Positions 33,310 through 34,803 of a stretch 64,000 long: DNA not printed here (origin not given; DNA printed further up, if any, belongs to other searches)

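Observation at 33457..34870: SAM-I (S-box) riboswitch controlling an uncharacterised FGase-family amidohydrolase with a novel N-terminal extension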

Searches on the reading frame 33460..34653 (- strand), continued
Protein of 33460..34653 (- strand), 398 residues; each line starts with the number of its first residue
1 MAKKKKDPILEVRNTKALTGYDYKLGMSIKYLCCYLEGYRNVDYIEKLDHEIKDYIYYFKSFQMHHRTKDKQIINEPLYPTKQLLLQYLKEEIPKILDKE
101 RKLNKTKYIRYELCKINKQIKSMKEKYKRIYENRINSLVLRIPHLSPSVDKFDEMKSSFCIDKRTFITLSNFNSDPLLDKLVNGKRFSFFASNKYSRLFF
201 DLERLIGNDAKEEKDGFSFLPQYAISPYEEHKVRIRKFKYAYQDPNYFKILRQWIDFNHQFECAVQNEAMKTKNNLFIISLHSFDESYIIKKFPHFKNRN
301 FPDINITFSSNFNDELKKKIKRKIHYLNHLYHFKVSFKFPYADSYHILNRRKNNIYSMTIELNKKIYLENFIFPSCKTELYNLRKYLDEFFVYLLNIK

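Call 36: search_protein_families(library=phrogs, proteins=[window:33460-34653:-, P0002, P0004, P0006], max_evalue=1)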
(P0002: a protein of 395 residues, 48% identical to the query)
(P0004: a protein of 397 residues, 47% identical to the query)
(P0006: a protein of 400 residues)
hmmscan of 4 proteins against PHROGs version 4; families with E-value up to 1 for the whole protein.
window:33460-34653:- (398 aa): 2 families
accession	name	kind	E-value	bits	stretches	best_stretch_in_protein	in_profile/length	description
phrog_36403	-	unknown function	0.043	13.8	1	97-176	125-201/411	-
phrog_10506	-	unknown function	0.17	12.8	1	135-199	121-184/205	-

P0002 (395 aa): 0 families

P0004 (397 aa): 3 families
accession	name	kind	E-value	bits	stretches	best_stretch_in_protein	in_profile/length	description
phrog_1034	-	unknown function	0.00081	20.5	1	85-132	7-54/106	-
phrog_3671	-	unknown function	0.015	16.5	1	97-136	43-82/87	-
phrog_9841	-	lysis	0.47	11.7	1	86-137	34-86/120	Rz-like spanin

P0006 (400 aa): 1 family
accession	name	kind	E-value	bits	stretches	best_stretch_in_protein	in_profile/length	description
phrog_2868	-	unknown function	0.14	13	1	66-123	80-137/154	-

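Call 56: search_protein_families(library=pfam, proteins=[L109:2153-3604:+, L106:2302-3030:+], max_evalue=0.00001)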
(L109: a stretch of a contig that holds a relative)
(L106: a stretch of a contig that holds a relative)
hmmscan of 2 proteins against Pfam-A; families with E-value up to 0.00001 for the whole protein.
L109:2153-3604:+ (484 aa): 3 families
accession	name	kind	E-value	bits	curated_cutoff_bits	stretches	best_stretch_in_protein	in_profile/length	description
PF01637.24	ATPase_2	-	1.3e-27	97.5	33.2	1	7-208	1-224/225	ATPase domain predominantly from Archaea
PF03008.20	DUF234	-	3.8e-17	63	22.5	1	316-421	1-92/100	Archaea bacterial proteins of unknown function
PF13173.12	AAA_14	-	2.2e-09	37.9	27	1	28-157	4-109/129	AAA domain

L106:2302-3030:+ (243 aa): 3 families
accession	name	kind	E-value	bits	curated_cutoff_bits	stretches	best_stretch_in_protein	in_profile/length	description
PF00005.33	ABC_tran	-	1.6e-35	123.1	25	1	34-176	2-136/137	ABC transporter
PF13304.12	AAA_21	-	3.4e-08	34.3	27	0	45-69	1-25/304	AAA domain, putative AbiEii toxin, Type IV TA system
PF02463.25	SMC_N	-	4.5e-07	30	40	0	148-223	136-213/220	RecF/RecN/SMC N terminal domain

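Call 75: search_protein_families(library=pfam, proteins=[L001:7205-7540:+, L001:7597-7923:+], max_evalue=0.01)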
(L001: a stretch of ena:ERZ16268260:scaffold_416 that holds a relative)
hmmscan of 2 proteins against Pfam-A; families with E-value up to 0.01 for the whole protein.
L001:7205-7540:+ (112 aa): 0 families

L001:7597-7923:+ (109 aa): 0 families

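Call 80: predict_structure(alignment_id=A5)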
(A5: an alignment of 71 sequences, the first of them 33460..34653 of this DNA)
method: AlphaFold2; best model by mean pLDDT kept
length: 398 residues; sequences in the alignment: 71
mean_pLDDT: 89.0   pTM: 0.85
mean pLDDT of the five models: 89.0, 87.3, 86.9, 86.7, 85.6
residues with pLDDT >= 90: 271; 70-90: 91; 50-70: 33; < 50: 3
segments of 3 or more residues with pLDDT < 50: none
pLDDT, mean of each block of 10 residues (from residue 1): 59 59 84 91 78 90 86 87 96 97 95 94 90 93 93 96 96 94 89 94 73 70 92 92 93 93 92 94 95 93 96 95 95 93 74 90 95 85 92 95
secondary structure, 60 per line:
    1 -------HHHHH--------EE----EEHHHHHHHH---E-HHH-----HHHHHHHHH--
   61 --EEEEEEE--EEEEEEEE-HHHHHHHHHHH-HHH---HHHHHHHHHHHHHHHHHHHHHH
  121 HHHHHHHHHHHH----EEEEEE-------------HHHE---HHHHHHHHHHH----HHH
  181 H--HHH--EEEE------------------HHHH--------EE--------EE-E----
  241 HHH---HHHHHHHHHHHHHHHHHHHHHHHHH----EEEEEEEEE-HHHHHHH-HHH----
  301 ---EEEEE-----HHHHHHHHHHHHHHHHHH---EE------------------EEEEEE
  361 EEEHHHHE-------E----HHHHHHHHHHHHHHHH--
elements in order: H8-12 H29-36 H50-58 E63-69 E72-79 H81-91 H99-132 E137-142 H163-173 H178-181 E189-192 H211-214 H247-271 E276-284 H286-292 E304-308 H314-331 E355-363 H364-367 H381-396

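Call 84: fold_search(model_id=the predicted structure, library=pdb)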
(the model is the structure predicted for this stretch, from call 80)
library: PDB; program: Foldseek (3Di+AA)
matches with E <= 10: 118; with E <= 0.001: 2
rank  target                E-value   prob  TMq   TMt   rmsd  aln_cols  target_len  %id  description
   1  2q7s_B                2.0e-07  1.00  0.46  0.64   5.0       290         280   12  Crystal structure of N-formylglutamate amidohydrolase (YP_297560.1) from Ralstonia eutropha JMP134 at 2.00 A resolutio (released 2007-06-19)
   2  2q7s_A                3.7e-07  1.00  0.46  0.65   5.3       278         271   13  Crystal structure of N-formylglutamate amidohydrolase (YP_297560.1) from Ralstonia eutropha JMP134 at 2.00 A resolutio (released 2007-06-19)
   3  4njq_A                3.3e-02  0.63  0.17  0.17  11.1       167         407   11  Structural and kinetic bases for the metal preference of the M18 aminopeptidase from Pseudomonas aeruginosa (released 2014-04-02)
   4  1jp7_A                8.9e-02  0.41  0.17  0.27  10.2       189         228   11  Crystal Structure of 5'-deoxy-5'-methylthioadenosine phosphorylase (released 2001-10-26)
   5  3isx                  1.7e-01  0.51  0.18  0.20   6.5       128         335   12  Crystal structure of Endoglucanase (TM1050) from THERMOTOGA MARITIMA at 1.40 A resolution (released 2009-09-08)
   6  4r8f_C                1.9e-01  0.30  0.16  0.15   7.7       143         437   12  Crystal structure of yeast aminopeptidase 1 (Ape1) (released 2015-08-12)
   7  5l6z_A                2.5e-01  0.25  0.14  0.18   7.5       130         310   11  Crystal structure of D62A mutant of Thermotoga maritima TmPEP1050 aminopeptidase (released 2017-06-21)
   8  2wyr_A                3.4e-01  0.16  0.14  0.16   8.3       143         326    7  3-D structure of PhTET1-12s, dodecamer in the asymmetric unit (released 2010-12-01)
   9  5ne7_A                3.8e-01  0.28  0.17  0.20   6.9       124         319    8  Crystal structure of H60A mutant of Thermotoga maritima TmPEP1050 aminopeptidase (released 2018-05-16)
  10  5ne7_B                4.0e-01  0.23  0.16  0.19   7.1       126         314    9  Crystal structure of H60A mutant of Thermotoga maritima TmPEP1050 aminopeptidase (released 2018-05-16)
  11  3qpb_D                4.5e-01  0.28  0.20  0.28   8.0       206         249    6  Crystal Structure of Streptococcus Pyogenes Uridine Phosphorylase Reveals a Subclass of the NP-I Superfamily (released 2011-08-24)
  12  5ne6_A                5.0e-01  0.35  0.17  0.21   6.5       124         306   10  Crystal structure of dimeric TmPep1050 aminopeptidase (released 2018-05-16)
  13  8uu7_v                5.0e-01  0.04  0.11  0.11  20.4       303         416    8  Cryo-EM structure of the Listeria innocua 70S ribosome in complex with HflXr, HPF, and E-site tRNA (structure II-B) (released 2024-02-28)
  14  5l6z_B                6.0e-01  0.15  0.15  0.17   7.3       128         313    9  Crystal structure of D62A mutant of Thermotoga maritima TmPEP1050 aminopeptidase (released 2017-06-21)
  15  5ne8_B                7.1e-01  0.21  0.17  0.21   6.4       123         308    8  Crystal structure of H307A mutant of Thermotoga maritima TmPEP1050 aminopeptidase (released 2018-05-16)
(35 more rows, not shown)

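Call 88: fold_search(model_id=the predicted structure, library=viral)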
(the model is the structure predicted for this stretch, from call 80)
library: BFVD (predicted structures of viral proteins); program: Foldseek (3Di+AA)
matches with E <= 10: 159; with E <= 0.001: 1
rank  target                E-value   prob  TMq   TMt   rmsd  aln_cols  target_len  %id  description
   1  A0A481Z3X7            7.4e-04  0.98  0.21  0.40  10.6       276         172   12  Uncharacterized protein [Pithovirus LCPAC104]
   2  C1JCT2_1              1.8e-01  0.03  0.11  0.05  22.2       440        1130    9  Polyprotein-FSD [Solenopsis invicta virus 3]
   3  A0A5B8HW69            2.1e-01  0.05  0.08  0.12  19.2       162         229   18  Uncharacterized protein [Mimiviridae sp. ChoanoV1]
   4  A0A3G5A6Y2            2.5e-01  0.04  0.13  0.08  25.5       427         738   10  Uncharacterized protein (Fragment) [Homavirus sp.]
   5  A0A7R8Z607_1          3.7e-01  0.03  0.13  0.06  22.4       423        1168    7  Genome polyprotein [Rabbit hemorrhagic disease virus]
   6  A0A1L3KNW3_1          4.4e-01  0.03  0.12  0.06  22.8       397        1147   10  (no name in the UniProt tables at hand)
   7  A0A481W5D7            7.0e-01  0.03  0.08  0.08  36.1       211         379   10  Antirepressor protein C-terminal domain-containing protein [Fusobacterium phage Fnu1]
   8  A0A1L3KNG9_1          8.8e-01  0.03  0.11  0.06  24.1       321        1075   10  (no name in the UniProt tables at hand)
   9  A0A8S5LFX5            9.3e-01  0.18  0.12  0.19  11.6       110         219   12  Regulatory protein [Siphoviridae sp. ctDo63]
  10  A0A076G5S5            9.3e-01  0.03  0.16  0.11  26.5       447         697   11  beta-N-acetylhexosaminidase [Staphylococcus phage MCE-2014]
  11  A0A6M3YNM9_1          9.3e-01  0.03  0.14  0.05  25.7       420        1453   10  Polyprotein (Fragment) [Riboviria sp.]
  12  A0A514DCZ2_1          9.3e-01  0.02  0.10  0.06  20.5       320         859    7  RNA-dependent RNA polymerase [Picornavirales sp.]
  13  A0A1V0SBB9            9.9e-01  0.13  0.12  0.12  12.7       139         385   17  Uncharacterized protein [Catovirus CTV1]
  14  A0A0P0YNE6            9.9e-01  0.04  0.09  0.17  18.0       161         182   13  (no name in the UniProt tables at hand)
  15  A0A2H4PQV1            9.9e-01  0.02  0.12  0.11  21.4       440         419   13  (no name in the UniProt tables at hand)
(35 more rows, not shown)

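Call 100: list_cluster_members(proteins=[window:33460-34653:-, window:29156-31705:+, window:41746-44805:+, window:62098-63726:+])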
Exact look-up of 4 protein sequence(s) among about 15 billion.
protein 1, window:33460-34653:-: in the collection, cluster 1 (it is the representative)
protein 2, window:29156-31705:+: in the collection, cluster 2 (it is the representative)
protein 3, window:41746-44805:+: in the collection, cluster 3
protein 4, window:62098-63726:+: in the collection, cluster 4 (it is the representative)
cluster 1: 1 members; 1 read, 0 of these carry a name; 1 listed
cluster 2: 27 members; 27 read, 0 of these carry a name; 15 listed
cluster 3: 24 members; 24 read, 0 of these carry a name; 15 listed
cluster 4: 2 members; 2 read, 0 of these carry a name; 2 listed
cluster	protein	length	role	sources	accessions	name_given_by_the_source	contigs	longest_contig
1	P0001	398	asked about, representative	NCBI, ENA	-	-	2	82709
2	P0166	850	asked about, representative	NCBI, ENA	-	-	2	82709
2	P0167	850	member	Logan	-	-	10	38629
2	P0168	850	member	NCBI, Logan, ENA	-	-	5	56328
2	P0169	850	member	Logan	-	-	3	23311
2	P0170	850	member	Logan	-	-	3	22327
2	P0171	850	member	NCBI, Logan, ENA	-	-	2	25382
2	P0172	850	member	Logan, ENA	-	-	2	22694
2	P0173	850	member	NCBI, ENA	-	-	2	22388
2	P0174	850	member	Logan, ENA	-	-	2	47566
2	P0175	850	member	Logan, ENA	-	-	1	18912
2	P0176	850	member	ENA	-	-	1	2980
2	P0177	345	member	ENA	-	-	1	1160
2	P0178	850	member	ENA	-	-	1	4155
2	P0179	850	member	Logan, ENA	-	-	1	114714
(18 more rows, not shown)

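Call 105: find_related_loci(query=A5, collection=viral_contigs, flank=4000)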
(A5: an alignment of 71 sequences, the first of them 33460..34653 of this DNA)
Query A5 (398 aa) in viral_contigs; peptide patterns used: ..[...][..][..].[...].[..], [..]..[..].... (x = any residue, [..] = any of these).
329 stretches matched a pattern; 3 encode a relative of the query (tblastn E <= 1e-3); 3 distinct loci.
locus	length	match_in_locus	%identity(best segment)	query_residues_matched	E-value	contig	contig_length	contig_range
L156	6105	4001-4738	27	136-396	9e-7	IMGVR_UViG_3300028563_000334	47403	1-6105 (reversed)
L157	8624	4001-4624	26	134-370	1e-6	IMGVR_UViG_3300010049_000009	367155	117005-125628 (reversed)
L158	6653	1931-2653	24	136-396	6e-6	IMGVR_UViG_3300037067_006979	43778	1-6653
